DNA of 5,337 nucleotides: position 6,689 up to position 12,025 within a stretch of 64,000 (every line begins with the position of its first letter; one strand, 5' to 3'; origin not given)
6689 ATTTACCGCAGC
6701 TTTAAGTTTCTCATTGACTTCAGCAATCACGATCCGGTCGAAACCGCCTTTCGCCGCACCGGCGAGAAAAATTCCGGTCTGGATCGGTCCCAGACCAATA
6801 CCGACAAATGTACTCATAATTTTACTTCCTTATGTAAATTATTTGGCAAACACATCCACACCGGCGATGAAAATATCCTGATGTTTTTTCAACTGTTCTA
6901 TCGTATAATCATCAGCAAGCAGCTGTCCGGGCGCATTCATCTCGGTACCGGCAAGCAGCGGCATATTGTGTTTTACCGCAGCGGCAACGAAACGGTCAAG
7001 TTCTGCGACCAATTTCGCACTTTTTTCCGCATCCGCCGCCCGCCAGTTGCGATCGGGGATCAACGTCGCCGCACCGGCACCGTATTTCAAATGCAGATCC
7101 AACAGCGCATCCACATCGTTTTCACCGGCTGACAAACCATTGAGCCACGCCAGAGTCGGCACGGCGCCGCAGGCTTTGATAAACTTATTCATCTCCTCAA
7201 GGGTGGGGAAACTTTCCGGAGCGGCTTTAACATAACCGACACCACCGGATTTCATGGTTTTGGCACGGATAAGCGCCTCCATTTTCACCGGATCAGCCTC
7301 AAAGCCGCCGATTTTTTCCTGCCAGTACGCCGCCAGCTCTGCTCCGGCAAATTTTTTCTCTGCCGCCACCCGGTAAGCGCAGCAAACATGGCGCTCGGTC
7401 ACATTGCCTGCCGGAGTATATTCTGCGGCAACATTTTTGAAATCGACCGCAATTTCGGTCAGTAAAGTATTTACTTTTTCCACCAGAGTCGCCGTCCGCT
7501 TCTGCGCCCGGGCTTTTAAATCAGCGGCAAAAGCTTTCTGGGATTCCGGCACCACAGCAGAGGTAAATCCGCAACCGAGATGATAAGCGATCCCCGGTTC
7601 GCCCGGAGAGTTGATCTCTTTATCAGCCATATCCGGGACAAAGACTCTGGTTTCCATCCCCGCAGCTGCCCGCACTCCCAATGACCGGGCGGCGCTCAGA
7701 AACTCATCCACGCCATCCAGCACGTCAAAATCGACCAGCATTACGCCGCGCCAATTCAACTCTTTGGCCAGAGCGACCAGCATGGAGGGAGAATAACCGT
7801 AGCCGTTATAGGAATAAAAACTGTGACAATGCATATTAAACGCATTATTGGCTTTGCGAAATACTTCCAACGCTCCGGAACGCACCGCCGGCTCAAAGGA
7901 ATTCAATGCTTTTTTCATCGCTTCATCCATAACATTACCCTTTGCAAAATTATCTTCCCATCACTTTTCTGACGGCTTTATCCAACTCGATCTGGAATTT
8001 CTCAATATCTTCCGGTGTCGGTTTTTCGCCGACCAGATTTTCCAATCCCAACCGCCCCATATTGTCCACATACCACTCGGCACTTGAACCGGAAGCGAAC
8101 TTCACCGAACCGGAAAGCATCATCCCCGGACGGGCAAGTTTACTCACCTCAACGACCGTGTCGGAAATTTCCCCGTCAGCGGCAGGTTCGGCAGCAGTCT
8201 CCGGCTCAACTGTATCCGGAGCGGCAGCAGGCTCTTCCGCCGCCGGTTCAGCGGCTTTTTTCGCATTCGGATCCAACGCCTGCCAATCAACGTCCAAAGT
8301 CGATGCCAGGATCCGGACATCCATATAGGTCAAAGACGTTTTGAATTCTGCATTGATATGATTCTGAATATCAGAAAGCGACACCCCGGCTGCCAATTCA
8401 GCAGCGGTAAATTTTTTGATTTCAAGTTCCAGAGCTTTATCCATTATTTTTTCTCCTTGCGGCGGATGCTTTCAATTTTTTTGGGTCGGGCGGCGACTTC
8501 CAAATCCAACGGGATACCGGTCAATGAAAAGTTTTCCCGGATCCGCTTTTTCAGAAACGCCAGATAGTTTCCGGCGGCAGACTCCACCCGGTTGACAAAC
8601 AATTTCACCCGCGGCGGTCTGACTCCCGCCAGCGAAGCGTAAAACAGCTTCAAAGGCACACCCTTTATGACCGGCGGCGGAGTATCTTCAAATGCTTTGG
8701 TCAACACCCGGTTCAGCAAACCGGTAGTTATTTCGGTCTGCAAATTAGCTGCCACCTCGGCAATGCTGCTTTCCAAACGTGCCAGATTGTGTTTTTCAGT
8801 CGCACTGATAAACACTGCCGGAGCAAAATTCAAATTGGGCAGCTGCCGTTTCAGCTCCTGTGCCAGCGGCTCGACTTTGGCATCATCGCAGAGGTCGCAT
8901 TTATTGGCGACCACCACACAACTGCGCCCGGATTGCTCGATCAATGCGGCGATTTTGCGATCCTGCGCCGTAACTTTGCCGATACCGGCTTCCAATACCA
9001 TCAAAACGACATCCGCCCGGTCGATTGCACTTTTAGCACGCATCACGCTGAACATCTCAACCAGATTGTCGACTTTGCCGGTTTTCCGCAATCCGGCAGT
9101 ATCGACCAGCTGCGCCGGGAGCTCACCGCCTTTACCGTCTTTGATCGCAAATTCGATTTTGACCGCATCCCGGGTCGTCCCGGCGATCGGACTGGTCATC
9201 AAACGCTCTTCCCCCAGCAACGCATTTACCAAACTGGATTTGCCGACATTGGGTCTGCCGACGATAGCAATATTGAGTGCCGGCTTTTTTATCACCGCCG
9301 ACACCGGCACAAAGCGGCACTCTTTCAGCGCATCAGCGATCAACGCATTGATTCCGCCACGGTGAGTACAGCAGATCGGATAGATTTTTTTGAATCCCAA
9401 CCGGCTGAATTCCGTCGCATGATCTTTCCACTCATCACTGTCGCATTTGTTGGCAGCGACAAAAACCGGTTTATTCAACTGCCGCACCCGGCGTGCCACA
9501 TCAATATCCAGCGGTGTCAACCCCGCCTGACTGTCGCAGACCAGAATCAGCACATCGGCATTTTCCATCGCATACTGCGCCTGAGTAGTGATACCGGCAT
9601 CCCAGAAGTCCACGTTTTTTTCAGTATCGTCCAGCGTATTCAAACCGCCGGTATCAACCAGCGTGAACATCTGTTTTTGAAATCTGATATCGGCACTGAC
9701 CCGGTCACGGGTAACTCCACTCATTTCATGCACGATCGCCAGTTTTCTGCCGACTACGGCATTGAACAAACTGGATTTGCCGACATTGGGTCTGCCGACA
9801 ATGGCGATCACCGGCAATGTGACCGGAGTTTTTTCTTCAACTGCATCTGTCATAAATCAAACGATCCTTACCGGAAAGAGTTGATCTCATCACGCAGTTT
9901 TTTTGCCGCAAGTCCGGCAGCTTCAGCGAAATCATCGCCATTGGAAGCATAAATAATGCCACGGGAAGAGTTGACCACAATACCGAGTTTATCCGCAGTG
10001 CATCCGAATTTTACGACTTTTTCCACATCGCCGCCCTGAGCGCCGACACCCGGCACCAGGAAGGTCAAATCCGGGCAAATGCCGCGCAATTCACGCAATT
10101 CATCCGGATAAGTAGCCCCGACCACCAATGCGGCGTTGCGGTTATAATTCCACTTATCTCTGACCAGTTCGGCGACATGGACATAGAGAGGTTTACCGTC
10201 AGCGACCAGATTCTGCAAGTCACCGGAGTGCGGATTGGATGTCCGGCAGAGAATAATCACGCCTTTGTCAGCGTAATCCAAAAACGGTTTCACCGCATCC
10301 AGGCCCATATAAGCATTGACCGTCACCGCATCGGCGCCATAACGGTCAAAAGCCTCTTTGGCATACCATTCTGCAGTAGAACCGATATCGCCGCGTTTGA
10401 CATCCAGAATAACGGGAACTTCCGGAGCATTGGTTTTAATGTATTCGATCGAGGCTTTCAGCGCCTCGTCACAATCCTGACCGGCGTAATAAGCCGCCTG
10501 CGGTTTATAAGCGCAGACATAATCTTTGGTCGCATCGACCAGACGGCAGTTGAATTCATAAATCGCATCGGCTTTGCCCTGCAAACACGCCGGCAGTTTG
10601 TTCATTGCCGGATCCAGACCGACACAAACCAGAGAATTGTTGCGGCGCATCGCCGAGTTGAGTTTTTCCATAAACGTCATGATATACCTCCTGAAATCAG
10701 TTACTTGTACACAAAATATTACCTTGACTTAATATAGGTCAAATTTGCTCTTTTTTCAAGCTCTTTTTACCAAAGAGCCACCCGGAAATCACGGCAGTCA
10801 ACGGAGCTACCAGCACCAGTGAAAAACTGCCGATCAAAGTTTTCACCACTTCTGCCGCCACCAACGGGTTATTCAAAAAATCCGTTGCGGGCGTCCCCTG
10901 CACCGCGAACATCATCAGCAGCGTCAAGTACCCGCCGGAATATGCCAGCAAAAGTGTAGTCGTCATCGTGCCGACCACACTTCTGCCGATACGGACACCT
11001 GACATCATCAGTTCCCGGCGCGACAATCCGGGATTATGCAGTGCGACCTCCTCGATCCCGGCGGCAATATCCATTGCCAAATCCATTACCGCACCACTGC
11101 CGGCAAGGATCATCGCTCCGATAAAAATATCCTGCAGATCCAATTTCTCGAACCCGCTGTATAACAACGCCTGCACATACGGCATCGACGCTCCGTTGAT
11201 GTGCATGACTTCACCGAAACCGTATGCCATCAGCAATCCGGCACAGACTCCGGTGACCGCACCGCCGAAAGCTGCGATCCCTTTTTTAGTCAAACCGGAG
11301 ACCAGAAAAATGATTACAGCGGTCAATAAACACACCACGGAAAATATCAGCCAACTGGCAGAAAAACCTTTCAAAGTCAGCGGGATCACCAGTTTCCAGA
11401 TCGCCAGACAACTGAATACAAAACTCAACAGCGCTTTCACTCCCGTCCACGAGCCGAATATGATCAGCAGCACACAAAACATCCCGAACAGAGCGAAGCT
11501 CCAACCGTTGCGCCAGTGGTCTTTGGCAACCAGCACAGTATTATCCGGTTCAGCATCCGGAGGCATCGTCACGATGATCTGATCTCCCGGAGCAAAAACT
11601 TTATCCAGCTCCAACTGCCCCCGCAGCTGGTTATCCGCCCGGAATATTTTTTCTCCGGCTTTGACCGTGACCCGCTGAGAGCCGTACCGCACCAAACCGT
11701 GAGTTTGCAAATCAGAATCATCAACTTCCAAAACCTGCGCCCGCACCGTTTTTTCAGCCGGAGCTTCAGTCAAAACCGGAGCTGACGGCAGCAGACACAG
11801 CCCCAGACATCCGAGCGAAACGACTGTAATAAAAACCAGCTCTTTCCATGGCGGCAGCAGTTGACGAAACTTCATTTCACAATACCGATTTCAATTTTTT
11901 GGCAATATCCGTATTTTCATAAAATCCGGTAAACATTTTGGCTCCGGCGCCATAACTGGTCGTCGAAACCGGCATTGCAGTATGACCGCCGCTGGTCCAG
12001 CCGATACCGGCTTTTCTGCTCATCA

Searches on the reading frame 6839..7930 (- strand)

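Call 24: search_protein_families(library=ncbifam, proteins=[window:6839-7930:-], max_evalue=0.00001)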
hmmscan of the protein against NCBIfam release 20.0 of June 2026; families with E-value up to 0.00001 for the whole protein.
window:6839-7930:- (363 aa): 1 family
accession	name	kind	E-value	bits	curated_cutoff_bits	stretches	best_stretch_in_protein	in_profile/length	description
NF041577.1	nside_bi_sphtase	equivalog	6.1e-07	28.9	400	0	30-96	3-67/276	3',5'-nucleoside bisphosphate phosphatase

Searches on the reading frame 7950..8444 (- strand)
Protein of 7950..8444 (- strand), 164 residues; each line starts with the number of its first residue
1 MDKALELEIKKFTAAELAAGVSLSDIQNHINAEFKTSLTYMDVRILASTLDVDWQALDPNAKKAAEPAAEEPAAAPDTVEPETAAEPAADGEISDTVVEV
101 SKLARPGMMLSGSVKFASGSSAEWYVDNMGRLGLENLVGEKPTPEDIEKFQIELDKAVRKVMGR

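Call 24: search_protein_families(library=ncbifam, proteins=[window:7950-8444:-], max_evalue=0.00001)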
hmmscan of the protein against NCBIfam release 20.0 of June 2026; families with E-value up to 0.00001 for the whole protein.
window:7950-8444:- (164 aa): 0 families

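Call 83: search_solved_structures(query=window:7950-8444:-, max_evalue=0.001)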
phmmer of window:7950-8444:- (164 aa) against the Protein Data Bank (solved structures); distinct sequences matched with E-value up to 0.001: 0.

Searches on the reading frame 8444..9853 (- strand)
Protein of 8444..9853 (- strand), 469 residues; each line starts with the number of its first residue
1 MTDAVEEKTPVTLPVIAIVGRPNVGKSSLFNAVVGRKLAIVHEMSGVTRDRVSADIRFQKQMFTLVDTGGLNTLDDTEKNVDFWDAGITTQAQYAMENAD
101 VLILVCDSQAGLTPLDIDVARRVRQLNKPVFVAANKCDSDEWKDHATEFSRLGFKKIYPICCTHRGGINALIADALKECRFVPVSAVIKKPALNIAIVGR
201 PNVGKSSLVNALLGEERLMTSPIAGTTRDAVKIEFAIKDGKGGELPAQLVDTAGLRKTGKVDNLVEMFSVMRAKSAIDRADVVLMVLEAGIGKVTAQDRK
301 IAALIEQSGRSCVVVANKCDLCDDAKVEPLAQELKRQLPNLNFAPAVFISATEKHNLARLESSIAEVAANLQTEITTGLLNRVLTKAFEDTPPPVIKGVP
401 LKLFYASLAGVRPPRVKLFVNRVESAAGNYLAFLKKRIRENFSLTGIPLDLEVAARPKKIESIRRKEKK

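Call 24: search_protein_families(library=ncbifam, proteins=[window:8444-9853:-], max_evalue=0.00001)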
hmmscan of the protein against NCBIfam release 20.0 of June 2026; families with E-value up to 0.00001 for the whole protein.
window:8444-9853:- (469 aa): 29 families (the best 25 are shown)
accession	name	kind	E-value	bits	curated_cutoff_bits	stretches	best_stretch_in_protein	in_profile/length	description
TIGR03594.1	GTPase_EngA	equivalog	3.3e-138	461.3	306.7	1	14-453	1-431/432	ribosome biogenesis GTPase Der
NF002828.0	PRK03003.1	equivalog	2.4e-107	359.5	631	1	5-460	32-473/477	ribosome biogenesis GTPase Der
NF007071.0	PRK09518.1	equivalog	5.4e-105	352.4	953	1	7-459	265-703/706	bifunctional cytidylate kinase/GTPase Der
NF000908.1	PRK00089.1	equivalog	3.7e-52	177.4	237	2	195-368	6-167/291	GTPase Era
NF003661.0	PRK05291.1-3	equivalog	1.1e-51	176.6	380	2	192-374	216-376/448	tRNA uridine-5-carboxymethylaminomethyl(34) synthesis GTPase MnmE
TIGR00450.1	mnmE_trmE_thdF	equivalog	4.9e-51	174.2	252.6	2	192-331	209-335/446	tRNA uridine-5-carboxymethylaminomethyl(34) synthesis GTPase MnmE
TIGR03918.1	GTP_HydF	equivalog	6.9e-47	160.1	325.55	2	193-380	8-181/392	[FeFe] hydrogenase H-cluster maturation GTPase HydF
TIGR00231.1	small_GTP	domain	2.3e-44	151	42.5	2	194-358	5-156/164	GTP-binding protein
TIGR00436.1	era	equivalog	9.6e-43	146.5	116.25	2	194-365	2-160/270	GTPase Era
TIGR03596.1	GTPase_YlqF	equivalog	2.6e-30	105.7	208.2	2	91-234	14-160/276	ribosome biogenesis GTPase YlqF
TIGR03598.1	GTPase_YsxC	equivalog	1.6e-28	99.7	124.45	2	10-140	15-142/186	ribosome biogenesis GTP-binding protein YihA/YsxC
TIGR03156.1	GTP_HflX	equivalog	5.8e-19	68.2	216.75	1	189-366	186-349/351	GTPase HflX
TIGR00437.1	feoB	equivalog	2.1e-18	66.4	315.65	2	20-144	1-116/594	ferrous iron transport protein B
TIGR03597.1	GTPase_YqeH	equivalog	1.1e-17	64.3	297.4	1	172-266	133-226/361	ribosome biogenesis GTPase YqeH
NF003255.0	PRK04213.1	equivalog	8.2e-16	57.9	164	1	13-139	9-142/204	GTP-binding protein EngB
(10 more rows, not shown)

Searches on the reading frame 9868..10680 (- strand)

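Call 24: search_protein_families(library=ncbifam, proteins=[window:9868-10680:-], max_evalue=0.00001)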
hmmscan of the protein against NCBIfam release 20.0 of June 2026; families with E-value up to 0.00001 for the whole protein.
window:9868-10680:- (270 aa): 4 families
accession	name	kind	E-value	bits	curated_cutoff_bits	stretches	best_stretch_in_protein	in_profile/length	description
TIGR02127.1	pyrF_sub2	equivalog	4.5e-75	252.2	110.6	1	3-255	1-260/261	orotidine-5'-phosphate decarboxylase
NF004034.0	PRK05500.1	equivalog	9.9e-46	156.3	656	1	1-246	1-245/478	bifunctional orotidine-5'-phosphate decarboxylase/orotate phosphoribosyltransferase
NF010386.0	PRK13813.1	equivalog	7.8e-14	51.8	208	1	74-227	41-187/216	orotidine 5'-phosphate decarboxylase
TIGR01740.1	pyrF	equivalog_domain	6.1e-08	32.6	92.3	1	47-218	16-178/216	orotidine-5'-phosphate decarboxylase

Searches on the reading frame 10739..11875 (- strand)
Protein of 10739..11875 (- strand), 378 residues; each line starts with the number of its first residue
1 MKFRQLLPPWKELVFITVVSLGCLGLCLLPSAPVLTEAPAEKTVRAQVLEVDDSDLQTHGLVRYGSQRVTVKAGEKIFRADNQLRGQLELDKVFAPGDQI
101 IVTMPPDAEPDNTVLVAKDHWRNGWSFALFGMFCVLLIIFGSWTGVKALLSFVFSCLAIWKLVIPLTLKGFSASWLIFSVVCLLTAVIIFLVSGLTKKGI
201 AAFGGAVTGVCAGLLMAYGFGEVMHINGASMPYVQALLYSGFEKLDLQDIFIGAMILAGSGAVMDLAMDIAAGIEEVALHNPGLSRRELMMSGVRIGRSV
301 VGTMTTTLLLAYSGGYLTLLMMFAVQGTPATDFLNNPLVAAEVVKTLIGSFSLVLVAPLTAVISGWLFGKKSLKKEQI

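Call 24: search_protein_families(library=ncbifam, proteins=[window:10739-11875:-], max_evalue=0.00001)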
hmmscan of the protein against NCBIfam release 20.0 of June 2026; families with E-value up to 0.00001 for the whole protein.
window:10739-11875:- (378 aa): 0 families

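Call 40: search_protein_families(library=pfam, proteins=[window:10739-11875:-], max_evalue=0.0001)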
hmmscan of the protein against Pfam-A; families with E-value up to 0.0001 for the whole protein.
window:10739-11875:- (378 aa): 1 family
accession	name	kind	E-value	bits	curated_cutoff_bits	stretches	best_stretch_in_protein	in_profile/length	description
PF07907.16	YibE_F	-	1.9e-72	244.1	27.2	1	127-366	2-241/241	YibE/F-like protein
